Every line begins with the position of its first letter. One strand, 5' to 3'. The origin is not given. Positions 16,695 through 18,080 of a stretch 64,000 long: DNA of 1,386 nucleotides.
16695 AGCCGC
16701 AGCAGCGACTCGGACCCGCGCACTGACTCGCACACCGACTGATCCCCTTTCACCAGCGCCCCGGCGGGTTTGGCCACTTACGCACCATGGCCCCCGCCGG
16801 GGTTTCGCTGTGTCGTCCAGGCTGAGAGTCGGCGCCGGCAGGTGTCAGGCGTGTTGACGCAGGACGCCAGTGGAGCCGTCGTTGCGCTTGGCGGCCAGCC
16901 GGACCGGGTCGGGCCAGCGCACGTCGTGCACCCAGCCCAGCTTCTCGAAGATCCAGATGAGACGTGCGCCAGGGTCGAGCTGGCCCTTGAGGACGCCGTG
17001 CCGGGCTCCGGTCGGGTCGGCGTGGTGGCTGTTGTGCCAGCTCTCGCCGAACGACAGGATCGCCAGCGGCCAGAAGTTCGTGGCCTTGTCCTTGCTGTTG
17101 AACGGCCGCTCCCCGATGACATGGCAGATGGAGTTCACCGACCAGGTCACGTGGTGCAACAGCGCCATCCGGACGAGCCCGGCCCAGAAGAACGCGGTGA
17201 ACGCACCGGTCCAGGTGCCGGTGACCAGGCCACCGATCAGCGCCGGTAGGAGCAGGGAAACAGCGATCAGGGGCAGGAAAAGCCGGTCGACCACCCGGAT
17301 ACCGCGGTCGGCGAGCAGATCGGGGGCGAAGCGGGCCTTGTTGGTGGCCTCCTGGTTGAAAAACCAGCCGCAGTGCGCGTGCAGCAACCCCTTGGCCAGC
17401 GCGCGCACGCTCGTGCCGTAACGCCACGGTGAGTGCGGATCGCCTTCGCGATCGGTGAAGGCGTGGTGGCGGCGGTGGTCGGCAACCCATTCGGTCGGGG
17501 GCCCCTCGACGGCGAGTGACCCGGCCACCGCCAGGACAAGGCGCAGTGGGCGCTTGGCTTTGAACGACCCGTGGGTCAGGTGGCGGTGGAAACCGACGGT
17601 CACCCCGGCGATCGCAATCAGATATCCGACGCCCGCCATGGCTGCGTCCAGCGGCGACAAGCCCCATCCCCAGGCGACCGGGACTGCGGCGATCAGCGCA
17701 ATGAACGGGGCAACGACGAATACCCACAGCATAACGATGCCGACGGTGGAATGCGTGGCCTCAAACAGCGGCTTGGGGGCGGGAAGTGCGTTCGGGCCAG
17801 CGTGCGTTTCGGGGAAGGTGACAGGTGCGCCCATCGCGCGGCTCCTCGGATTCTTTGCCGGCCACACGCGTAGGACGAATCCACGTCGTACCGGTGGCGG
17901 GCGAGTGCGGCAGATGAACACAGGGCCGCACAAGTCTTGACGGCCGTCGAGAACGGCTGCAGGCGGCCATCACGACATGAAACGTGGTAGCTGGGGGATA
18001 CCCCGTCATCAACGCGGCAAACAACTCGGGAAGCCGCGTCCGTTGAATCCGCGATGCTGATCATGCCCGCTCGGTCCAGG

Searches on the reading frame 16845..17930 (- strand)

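Call 53: search_protein_families(library=pfam, proteins=[window:16845-17930:-], max_evalue=0.001)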
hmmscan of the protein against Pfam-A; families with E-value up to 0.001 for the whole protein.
window:16845-17930:- (361 aa): 1 family
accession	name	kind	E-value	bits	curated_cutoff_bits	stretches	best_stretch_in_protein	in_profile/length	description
PF00487.30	FA_desaturase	-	1.1e-16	61.8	29.7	1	101-307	8-225/253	Fatty acid desaturase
